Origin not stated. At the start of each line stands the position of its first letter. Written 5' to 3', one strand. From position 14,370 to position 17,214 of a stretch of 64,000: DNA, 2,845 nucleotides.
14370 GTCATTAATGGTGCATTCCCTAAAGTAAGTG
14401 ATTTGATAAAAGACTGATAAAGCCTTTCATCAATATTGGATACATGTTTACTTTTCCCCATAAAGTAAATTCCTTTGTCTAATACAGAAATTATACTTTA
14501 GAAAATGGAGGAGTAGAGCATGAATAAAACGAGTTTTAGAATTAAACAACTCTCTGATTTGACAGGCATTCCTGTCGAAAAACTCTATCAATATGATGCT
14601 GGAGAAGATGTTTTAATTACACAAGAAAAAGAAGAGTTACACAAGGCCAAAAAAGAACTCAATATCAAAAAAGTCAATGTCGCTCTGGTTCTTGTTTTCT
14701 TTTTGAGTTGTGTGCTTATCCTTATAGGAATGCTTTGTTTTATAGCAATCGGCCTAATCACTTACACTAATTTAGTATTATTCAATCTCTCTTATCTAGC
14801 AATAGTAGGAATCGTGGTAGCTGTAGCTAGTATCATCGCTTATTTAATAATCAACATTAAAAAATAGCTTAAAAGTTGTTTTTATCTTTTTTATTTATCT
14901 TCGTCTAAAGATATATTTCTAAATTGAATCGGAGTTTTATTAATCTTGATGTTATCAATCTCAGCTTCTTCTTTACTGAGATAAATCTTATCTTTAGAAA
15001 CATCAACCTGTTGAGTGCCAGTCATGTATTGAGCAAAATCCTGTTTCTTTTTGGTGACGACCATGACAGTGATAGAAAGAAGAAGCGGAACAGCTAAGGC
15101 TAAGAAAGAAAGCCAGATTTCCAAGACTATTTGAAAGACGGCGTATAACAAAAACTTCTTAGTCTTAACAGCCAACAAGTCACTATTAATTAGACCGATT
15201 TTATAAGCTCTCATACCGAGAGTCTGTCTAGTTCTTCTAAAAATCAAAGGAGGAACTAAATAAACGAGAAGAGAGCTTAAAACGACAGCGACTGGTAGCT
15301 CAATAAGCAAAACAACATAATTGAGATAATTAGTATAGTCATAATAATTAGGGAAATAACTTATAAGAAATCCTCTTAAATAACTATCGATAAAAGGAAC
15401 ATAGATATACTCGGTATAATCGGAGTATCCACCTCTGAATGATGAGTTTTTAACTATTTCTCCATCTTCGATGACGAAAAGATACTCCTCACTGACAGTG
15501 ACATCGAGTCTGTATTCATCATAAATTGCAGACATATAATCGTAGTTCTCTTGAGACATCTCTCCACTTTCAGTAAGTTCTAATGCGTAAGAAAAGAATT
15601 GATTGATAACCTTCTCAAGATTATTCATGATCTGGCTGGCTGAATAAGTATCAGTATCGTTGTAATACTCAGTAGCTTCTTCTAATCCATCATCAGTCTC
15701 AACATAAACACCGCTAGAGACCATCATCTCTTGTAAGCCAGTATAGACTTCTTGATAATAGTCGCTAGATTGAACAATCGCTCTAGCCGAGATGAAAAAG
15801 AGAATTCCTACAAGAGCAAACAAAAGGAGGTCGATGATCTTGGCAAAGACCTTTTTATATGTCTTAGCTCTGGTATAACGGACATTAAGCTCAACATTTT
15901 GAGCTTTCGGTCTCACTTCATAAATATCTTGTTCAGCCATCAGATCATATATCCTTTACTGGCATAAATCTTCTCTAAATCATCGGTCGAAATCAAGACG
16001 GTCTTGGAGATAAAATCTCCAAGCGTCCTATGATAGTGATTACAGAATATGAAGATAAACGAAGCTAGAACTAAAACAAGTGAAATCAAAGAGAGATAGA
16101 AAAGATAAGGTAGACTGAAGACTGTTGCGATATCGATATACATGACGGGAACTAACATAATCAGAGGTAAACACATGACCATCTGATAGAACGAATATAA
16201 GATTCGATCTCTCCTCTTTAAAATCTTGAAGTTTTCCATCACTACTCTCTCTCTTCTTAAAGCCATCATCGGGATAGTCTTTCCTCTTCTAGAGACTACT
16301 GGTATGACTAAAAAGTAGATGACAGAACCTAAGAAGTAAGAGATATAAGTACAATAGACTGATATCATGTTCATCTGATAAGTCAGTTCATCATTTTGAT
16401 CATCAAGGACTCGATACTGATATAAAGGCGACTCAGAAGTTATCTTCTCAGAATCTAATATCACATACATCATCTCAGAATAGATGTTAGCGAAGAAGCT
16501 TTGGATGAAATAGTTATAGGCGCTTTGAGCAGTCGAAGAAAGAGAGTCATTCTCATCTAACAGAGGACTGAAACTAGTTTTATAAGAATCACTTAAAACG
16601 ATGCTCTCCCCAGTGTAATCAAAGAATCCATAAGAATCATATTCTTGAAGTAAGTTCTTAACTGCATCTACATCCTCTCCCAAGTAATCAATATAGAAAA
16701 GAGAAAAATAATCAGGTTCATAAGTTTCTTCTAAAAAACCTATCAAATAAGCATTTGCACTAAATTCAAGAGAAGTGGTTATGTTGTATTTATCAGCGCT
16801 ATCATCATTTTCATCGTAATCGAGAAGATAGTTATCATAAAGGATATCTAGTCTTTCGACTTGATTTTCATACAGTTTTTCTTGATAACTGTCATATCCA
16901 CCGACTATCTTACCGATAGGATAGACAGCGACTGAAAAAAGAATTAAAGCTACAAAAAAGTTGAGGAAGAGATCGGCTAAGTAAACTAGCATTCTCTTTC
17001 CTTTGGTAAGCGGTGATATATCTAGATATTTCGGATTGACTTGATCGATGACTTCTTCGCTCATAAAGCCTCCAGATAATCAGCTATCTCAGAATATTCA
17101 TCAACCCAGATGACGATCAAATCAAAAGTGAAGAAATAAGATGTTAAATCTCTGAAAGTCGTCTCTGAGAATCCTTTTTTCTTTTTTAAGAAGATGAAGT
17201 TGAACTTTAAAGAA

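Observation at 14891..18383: Translationally coupled SIR2-like NADase plus two RDD-family membrane proteins: candidate undescribed defence or abortive-infection operon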

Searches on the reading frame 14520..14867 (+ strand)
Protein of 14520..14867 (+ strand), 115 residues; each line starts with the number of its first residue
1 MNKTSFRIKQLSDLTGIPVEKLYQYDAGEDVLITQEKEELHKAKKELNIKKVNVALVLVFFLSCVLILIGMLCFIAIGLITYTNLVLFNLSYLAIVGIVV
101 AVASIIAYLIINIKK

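Call 3: search_protein_families(library=pfam, proteins=[window:14520-14867:+], max_evalue=1)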
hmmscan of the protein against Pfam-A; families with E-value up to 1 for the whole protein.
window:14520-14867:+ (115 aa): 10 families
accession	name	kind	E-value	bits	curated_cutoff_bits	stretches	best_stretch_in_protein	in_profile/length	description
PF07332.16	Phage_holin_3_6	-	0.00031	21.2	28.4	1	37-111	16-91/116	Putative Actinobacterial Holin-X, holin superfamily III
PF13903.11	Claudin_2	-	0.0031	17.7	29.1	1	36-108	71-142/192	PMP-22/EMP/MP20/Claudin tight junction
PF20317.4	HTH_60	-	0.01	16.6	24.1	1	2-63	15-64/140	Helix-turn-helix domain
PF00376.29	MerR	-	0.018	15.3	28.2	1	7-26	1-20/38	MerR family regulatory protein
PF09925.14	DUF2157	-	0.031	14.4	32.4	1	36-103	12-82/146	Predicted membrane protein (DUF2157)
PF04547.17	Anoctamin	-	0.035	13.4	28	1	27-113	95-175/460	Calcium-activated chloride channel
PF14927.11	Neurensin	-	0.049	13.8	27.7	1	47-96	31-80/132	Neurensin/Transmembrane protein 74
PF17686.6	DUF5534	-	0.12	13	26.3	1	38-83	57-102/183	Family of unknown function (DUF5534)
PF20990.2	DUF2207_C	-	0.14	12.3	33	1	42-110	128-184/247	Predicted membrane protein (DUF2207) C-terminal domain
PF20225.4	DUF6584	-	0.16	12.4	27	1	35-82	123-169/171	Family of unknown function (DUF6584)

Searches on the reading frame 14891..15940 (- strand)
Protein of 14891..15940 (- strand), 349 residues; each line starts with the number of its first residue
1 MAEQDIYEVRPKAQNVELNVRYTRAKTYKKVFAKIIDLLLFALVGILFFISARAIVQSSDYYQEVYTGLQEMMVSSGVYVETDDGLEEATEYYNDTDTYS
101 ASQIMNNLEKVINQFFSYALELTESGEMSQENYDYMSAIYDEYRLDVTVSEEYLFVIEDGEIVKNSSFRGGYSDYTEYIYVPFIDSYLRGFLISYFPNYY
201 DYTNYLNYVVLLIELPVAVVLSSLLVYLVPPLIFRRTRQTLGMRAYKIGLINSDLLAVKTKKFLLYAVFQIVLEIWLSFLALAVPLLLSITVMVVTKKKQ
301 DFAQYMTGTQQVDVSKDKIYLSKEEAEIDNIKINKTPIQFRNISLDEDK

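Call 3: search_protein_families(library=pfam, proteins=[window:14891-15940:-], max_evalue=1)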
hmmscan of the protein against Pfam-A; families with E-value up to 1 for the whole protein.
window:14891-15940:- (349 aa): 1 family
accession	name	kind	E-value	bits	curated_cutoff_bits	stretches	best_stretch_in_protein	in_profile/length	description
PF06271.18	RDD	-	0.0012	19.6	24.1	1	216-302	50-131/137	RDD family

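Call 4: search_protein_families(library=padloc, proteins=[window:14891-15940:-], max_evalue=1)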
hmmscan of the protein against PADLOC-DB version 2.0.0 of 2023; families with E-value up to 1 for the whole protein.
window:14891-15940:- (349 aa): 0 families

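Call 33: search_protein_families(library=pfam, alignment_id=A3, max_evalue=0.01)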
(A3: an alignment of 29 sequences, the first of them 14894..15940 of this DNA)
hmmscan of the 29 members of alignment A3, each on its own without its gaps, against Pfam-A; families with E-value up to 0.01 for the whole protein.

A. member 1, window:14894-15940:- (349 aa): 1 family
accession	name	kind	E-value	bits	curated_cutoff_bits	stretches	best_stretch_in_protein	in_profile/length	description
PF06271.18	RDD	-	0.0012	19.6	24.1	0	216-302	50-131/137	RDD family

B. families by the number of members that match (of 29 scanned): 4 families
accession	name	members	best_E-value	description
PF06271.18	RDD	27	8.8e-15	RDD family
PF06002.17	CST-I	1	0.0033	Alpha-2,3-sialyltransferase (CST-I)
PF13273.12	DUF4064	1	0.0084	Protein of unknown function (DUF4064)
PF15990.10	UPF0767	1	0.0097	UPF0767 family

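Call 40: find_homologous_proteins(query=A3, max_evalue=0.001)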
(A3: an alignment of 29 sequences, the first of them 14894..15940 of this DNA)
Query A3 (29 sequences) (349 aa, profile of the alignment): 158 proteins with E <= 0.001 among 8000 candidates; the best 120 are listed.
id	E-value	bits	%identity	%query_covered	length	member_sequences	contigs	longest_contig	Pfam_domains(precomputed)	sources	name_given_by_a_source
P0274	1.2e-114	401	51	100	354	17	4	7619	PF06271.19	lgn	-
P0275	8.7e-114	398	52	100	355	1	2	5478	PF06271.19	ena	-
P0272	7.5e-112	392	100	100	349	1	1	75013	-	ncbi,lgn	-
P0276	1.4e-111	391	51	100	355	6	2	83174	PF06271.19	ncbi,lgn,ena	-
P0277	1.3e-101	358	35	94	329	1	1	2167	PF06271.19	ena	-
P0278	6.0e-90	320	21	84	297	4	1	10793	PF06271.19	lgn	-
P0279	1.0e-87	313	21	85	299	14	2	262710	PF06271.19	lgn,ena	-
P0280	1.5e-87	312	35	93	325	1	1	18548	PF06271.19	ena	-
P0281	5.2e-87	310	35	93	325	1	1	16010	PF06271.19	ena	-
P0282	5.2e-87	310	35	93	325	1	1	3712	PF06271.19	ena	-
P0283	6.7e-87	310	35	93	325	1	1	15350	PF06271.19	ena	-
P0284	6.9e-87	310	35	93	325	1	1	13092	PF06271.19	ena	-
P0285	7.1e-87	310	35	93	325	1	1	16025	PF06271.19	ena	-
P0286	7.7e-87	310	35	93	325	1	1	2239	PF06271.19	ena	-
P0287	7.8e-87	310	35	93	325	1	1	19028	PF06271.19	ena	-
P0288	7.9e-87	310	35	93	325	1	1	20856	PF06271.19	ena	-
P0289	8.3e-87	310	35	93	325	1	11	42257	PF06271.19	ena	-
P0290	8.7e-87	310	35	93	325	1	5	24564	PF06271.19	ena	-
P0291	9.2e-87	310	35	93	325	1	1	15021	PF06271.19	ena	-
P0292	9.9e-87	309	35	93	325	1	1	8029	PF06271.19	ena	-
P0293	1.0e-86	309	35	93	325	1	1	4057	PF06271.19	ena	-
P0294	1.0e-86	309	35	93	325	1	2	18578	PF06271.19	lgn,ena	-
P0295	1.0e-86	309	35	93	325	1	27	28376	PF06271.19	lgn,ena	-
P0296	1.1e-86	309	34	93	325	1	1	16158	PF06271.19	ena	-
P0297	1.1e-86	309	35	93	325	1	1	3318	PF06271.19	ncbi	-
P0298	1.1e-86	309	35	93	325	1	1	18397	PF06271.19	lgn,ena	-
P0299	1.2e-86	309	35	93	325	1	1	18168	PF06271.19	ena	-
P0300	1.4e-86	309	35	93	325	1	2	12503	PF06271.19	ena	-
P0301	1.4e-86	309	35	93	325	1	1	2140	PF06271.19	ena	-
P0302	1.4e-86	309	35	93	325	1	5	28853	PF06271.19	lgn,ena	-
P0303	1.4e-86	309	35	93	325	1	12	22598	PF06271.19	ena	-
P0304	1.5e-86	309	35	93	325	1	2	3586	PF06271.19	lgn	-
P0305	1.5e-86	309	35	93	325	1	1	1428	PF06271.19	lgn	-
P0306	1.5e-86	309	35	93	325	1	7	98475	PF06271.19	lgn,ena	-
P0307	1.5e-86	309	35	93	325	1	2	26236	PF06271.19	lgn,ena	-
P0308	1.5e-86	309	34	93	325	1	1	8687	PF06271.19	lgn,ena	-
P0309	1.6e-86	309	29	27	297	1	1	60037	PF06271.19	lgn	-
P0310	1.6e-86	309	34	93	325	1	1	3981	PF06271.19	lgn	-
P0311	1.7e-86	309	35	93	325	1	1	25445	PF06271.19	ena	-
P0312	1.8e-86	309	35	93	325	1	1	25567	PF06271.19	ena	-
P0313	1.8e-86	309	35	93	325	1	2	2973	PF06271.19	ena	-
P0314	1.8e-86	309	35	93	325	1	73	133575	PF06271.19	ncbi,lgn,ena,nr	ncbi:MAG: RDD family protein [Candidatus Onthovivens sp.]|nr:RDD family protein [Candidatus Onthoviv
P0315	1.8e-86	309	35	93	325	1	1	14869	PF06271.19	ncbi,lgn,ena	-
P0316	1.9e-86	309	34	93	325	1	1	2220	PF06271.19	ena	-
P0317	1.9e-86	309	35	93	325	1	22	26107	PF06271.19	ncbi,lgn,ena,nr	ncbi:MAG: RDD family protein [Candidatus Onthovivens sp.]|nr:RDD family protein [Candidatus Onthoviv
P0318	1.9e-86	309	35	93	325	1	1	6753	PF06271.19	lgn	-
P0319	1.9e-86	309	35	93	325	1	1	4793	PF06271.19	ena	-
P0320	2.0e-86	308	35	93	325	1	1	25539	PF06271.19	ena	-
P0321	2.0e-86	308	34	93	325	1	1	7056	PF06271.19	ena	-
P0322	2.0e-86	308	35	93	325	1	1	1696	PF06271.19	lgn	-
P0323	2.1e-86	308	35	93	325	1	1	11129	PF06271.19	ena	-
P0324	2.2e-86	308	35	93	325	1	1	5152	PF06271.19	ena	-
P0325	2.2e-86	308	35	93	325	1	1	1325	PF06271.19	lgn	-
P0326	2.3e-86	308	35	93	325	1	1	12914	PF06271.19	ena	-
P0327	2.4e-86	308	35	93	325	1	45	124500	PF06271.19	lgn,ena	-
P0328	2.4e-86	308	35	93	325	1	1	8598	PF06271.19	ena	-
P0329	2.4e-86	308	35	93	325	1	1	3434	PF06271.19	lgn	-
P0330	2.5e-86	308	35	93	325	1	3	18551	PF06271.19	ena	-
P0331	2.5e-86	308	35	93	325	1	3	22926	PF06271.19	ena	-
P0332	2.5e-86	308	34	93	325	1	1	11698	PF06271.19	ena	-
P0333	2.6e-86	308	35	93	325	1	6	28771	PF06271.19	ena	-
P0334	2.6e-86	308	35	93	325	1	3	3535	PF06271.19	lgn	-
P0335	2.6e-86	308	35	93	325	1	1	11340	PF06271.19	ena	-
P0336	2.7e-86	308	35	93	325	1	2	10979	PF06271.19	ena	-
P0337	2.8e-86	308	35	93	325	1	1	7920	PF06271.19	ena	-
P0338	2.9e-86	308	35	93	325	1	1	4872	PF06271.19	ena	-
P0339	3.0e-86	308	35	93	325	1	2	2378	PF06271.19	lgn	-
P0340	3.1e-86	308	35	93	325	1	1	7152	PF06271.19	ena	-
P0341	3.2e-86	308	35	93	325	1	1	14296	PF06271.19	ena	-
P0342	3.2e-86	308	35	93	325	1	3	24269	PF06271.19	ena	-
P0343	3.2e-86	308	35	93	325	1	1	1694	PF06271.19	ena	-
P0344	3.3e-86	308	35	93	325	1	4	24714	PF06271.19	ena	-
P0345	3.3e-86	308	35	93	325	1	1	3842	PF06271.19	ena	-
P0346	3.3e-86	308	35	93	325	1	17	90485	PF06271.19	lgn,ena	-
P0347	3.3e-86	308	35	93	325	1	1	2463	PF06271.19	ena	-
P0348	3.3e-86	308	35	93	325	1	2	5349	PF06271.19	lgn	-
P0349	3.3e-86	308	35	93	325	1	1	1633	PF06271.19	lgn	-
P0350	3.4e-86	308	35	93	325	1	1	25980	PF06271.19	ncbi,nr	ncbi:MAG: RDD family protein [Candidatus Onthovivens sp.]|nr:RDD family protein [Candidatus Onthoviv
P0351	3.4e-86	308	35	93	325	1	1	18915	PF06271.19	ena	-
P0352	3.4e-86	308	35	93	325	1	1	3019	PF06271.19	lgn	-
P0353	3.6e-86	308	34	93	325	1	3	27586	PF06271.19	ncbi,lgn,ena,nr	ncbi:MAG: RDD family protein [Candidatus Onthovivens sp.]|nr:RDD family protein [Candidatus Onthoviv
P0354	3.8e-86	308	35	93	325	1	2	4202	PF06271.19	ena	-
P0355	3.9e-86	308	35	93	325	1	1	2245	PF06271.19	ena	-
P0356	3.9e-86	308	35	93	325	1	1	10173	PF06271.19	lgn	-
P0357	4.0e-86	307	35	93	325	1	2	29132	PF06271.19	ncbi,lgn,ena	-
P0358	4.0e-86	307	35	93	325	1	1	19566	PF06271.19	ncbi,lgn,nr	ncbi:MAG: RDD family protein [Mollicutes bacterium]|nr:RDD family protein [Mollicutes bacterium]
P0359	4.1e-86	307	35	93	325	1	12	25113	PF06271.19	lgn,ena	-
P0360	4.5e-86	307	35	93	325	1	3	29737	PF06271.19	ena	-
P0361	4.6e-86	307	35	93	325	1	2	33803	PF06271.19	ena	-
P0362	4.7e-86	307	34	93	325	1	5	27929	PF06271.19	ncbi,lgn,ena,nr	ncbi:MAG: RDD family protein [Mollicutes bacterium]|nr:RDD family protein [Mollicutes bacterium] MDY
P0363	4.8e-86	307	35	93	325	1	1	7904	PF06271.19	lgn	-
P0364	4.9e-86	307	34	93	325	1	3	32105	PF06271.19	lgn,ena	-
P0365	5.1e-86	307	34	93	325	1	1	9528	PF06271.19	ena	-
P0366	5.3e-86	307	34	93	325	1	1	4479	PF06271.19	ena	-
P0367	5.3e-86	307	34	93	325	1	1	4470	PF06271.19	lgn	-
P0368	5.4e-86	307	35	93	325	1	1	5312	PF06271.19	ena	-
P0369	5.4e-86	307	34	93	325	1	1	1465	PF06271.19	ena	-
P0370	5.4e-86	307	34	93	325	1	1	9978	PF06271.19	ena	-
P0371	5.4e-86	307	35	93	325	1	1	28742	PF06271.19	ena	-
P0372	5.6e-86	307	35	93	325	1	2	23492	PF06271.19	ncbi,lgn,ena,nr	ncbi:MAG: RDD family protein [Candidatus Onthovivens sp.]|nr:RDD family protein [Candidatus Onthoviv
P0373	5.8e-86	307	35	93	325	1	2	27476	PF06271.19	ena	-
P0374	6.0e-86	307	35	93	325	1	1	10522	PF06271.19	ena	-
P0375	6.1e-86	307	35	93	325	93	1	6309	PF06271.19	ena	-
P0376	6.1e-86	307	35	93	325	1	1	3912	PF06271.19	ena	-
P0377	6.2e-86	307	35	93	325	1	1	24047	PF06271.19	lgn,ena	-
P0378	6.3e-86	307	35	93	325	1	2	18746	PF06271.19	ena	-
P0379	6.6e-86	307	35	93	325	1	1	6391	PF06271.19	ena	-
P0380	6.9e-86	307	34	93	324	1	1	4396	PF06271.19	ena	-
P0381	7.2e-86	307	35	93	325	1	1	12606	PF06271.19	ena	-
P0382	7.4e-86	307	34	93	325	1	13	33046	PF06271.19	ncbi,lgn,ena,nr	ncbi:MAG: RDD family protein [Bacilli bacterium]|nr:RDD family protein [Bacilli bacterium]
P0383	7.5e-86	307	35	93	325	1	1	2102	PF06271.19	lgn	-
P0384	7.9e-86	307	34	93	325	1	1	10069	PF06271.19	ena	-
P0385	8.0e-86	306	34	93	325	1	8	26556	PF06271.19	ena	-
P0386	8.3e-86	306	35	93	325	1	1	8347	PF06271.19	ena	-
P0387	8.3e-86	306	34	93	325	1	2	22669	PF06271.19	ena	-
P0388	8.6e-86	306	34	93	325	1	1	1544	PF06271.19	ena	-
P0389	9.3e-86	306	35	93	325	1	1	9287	PF06271.19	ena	-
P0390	9.3e-86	306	35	93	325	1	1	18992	PF06271.19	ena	-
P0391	9.4e-86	306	34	93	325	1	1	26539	PF06271.19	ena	-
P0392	9.4e-86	306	35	93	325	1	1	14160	PF06271.19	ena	-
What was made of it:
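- On RDD family (PF06271): Precomputed PF06271 and the NCBI name 'RDD family protein' appear on orthologues (call 40).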

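Call 41: find_encoding_contigs(protein=P0314, flank=9000, max_places=3)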
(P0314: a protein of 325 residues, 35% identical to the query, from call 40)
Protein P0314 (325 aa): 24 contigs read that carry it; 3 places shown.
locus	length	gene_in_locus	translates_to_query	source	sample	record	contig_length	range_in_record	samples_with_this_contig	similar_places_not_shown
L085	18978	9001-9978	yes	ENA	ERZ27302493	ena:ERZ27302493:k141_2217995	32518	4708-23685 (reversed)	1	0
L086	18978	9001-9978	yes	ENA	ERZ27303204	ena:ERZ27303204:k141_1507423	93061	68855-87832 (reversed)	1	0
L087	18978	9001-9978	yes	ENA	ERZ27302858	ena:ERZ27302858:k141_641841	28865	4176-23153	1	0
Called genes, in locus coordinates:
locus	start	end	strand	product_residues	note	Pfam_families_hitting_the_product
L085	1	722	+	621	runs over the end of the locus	-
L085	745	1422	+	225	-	PF04011:LemA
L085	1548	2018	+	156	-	PF00383:dCMP_cyt_deam_1, PF14437:MafB19-deam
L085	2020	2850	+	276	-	PF02463:SMC_N, PF00005:ABC_tran, PF13304:AAA_21 (faint)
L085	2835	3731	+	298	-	PF02463:SMC_N (faint), PF13555:AAA_29 (faint), PF00005:ABC_tran, PF13304:AAA_21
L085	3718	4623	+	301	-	PF02361:CbiQ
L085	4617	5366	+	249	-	PF01416:PseudoU_synth_1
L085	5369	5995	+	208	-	-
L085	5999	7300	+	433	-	PF13289:SIR2_2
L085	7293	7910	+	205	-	-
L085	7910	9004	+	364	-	-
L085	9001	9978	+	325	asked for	PF06271:RDD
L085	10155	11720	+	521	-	-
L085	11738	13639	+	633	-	PF00005:ABC_tran, PF13304:AAA_21 (faint), PF00005:ABC_tran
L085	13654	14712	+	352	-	PF00528:BPD_transp_1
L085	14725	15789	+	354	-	PF00528:BPD_transp_1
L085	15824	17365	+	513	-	PF13416:SBP_bac_8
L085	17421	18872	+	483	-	PF13416:SBP_bac_8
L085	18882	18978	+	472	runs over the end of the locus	PF00565:SNase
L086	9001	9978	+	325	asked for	PF06271:RDD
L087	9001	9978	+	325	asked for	PF06271:RDD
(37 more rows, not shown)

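Call 53: search_protein_families(library=ncbifam, proteins=[window:14894-15940:-], max_evalue=0.001)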
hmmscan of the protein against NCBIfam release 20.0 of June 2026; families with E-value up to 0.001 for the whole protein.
window:14894-15940:- (349 aa): 0 families

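Call 61: search_protein_families(library=pfam, proteins=[L085:5369-5995:+, L085:7293-7910:+, L085:7910-9004:+, L085:10155-11720:+], max_evalue=0.01)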
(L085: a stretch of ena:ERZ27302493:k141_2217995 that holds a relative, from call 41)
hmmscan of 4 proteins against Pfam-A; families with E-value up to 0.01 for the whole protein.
L085:5369-5995:+ (208 aa): 0 families

L085:7293-7910:+ (205 aa): 0 families

L085:7910-9004:+ (364 aa): 0 families

L085:10155-11720:+ (521 aa): 0 families

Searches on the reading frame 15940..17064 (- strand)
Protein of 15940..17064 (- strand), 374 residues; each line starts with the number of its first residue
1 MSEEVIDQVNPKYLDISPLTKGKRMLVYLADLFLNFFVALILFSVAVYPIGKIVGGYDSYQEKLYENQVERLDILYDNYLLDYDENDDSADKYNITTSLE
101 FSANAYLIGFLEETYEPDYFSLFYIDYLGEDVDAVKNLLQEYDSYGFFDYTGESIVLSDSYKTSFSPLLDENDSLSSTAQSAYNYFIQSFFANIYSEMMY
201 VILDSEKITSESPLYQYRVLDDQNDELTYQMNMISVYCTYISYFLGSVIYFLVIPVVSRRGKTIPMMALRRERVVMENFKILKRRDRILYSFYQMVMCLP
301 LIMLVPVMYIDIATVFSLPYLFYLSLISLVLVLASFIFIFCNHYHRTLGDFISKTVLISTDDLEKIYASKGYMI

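Call 3: search_protein_families(library=pfam, proteins=[window:15940-17064:-], max_evalue=1)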
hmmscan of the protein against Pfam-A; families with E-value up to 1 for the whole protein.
window:15940-17064:- (374 aa): 3 families
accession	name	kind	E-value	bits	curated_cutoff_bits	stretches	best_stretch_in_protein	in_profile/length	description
PF00528.27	BPD_transp_1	-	0.017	15.3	26.4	1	279-340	10-70/184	Binding-protein-dependent transport system inner membrane component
PF00487.30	FA_desaturase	-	0.39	10.9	29.7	1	274-346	120-187/253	Fatty acid desaturase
PF17608.7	DUF5504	-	0.47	11.1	27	1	134-162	60-88/127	Family of unknown function (DUF5504)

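Call 4: search_protein_families(library=padloc, proteins=[window:15940-17064:-], max_evalue=1)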
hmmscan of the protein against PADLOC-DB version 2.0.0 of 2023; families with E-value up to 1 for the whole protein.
window:15940-17064:- (374 aa): 0 families

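Call 27: list_cluster_members(proteins=[P0001, window:15940-17064:-, window:14891-15940:-, window:11996-13534:-])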
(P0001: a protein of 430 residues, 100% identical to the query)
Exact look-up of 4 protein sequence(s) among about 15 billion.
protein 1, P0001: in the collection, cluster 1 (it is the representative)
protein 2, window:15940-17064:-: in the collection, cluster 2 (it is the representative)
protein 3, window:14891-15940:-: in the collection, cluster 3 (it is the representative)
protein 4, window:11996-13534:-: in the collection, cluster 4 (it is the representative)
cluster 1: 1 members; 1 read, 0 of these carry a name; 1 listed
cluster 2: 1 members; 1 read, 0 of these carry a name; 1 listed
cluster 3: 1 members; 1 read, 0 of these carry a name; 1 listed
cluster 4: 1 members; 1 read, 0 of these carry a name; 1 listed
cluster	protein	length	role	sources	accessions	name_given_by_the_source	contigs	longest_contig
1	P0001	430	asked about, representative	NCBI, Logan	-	-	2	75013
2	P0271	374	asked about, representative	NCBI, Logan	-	-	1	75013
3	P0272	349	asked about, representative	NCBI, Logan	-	-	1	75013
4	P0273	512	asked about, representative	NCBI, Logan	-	-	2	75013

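Call 34: search_protein_families(library=pfam, alignment_id=A2, max_evalue=0.01)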
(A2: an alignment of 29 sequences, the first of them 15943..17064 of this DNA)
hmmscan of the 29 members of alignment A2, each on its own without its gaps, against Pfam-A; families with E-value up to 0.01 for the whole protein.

A. member 1, window:15943-17064:- (374 aa): 0 families

B. families by the number of members that match (of 29 scanned): 2 families
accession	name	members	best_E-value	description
PF06271.18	RDD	21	4.1e-08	RDD family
PF15145.11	DUF4577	1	0.0023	Domain of unknown function (DUF4577)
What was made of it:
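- On RDD family (PF06271): 27/29 gene-3 orthologues and 21/29 gene-2 orthologues hit RDD (best E 8.8e-15 and 4.1e-8; calls 33, 34).
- Closest known: RDD family. Same: Orthologues of genes 2 and 3 hit the model (calls 33, 34).
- Checked: However, 27/29 gene-3 orthologues and 21/29 gene-2 orthologues hit RDD at E<=0.01 (calls 33, 34), and NCBI names some orthologues 'RDD family protein' (call 40).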

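Call 53: search_protein_families(library=ncbifam, proteins=[window:15943-17064:-], max_evalue=0.001)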
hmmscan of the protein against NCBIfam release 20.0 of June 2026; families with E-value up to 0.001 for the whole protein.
window:15943-17064:- (374 aa): 0 families
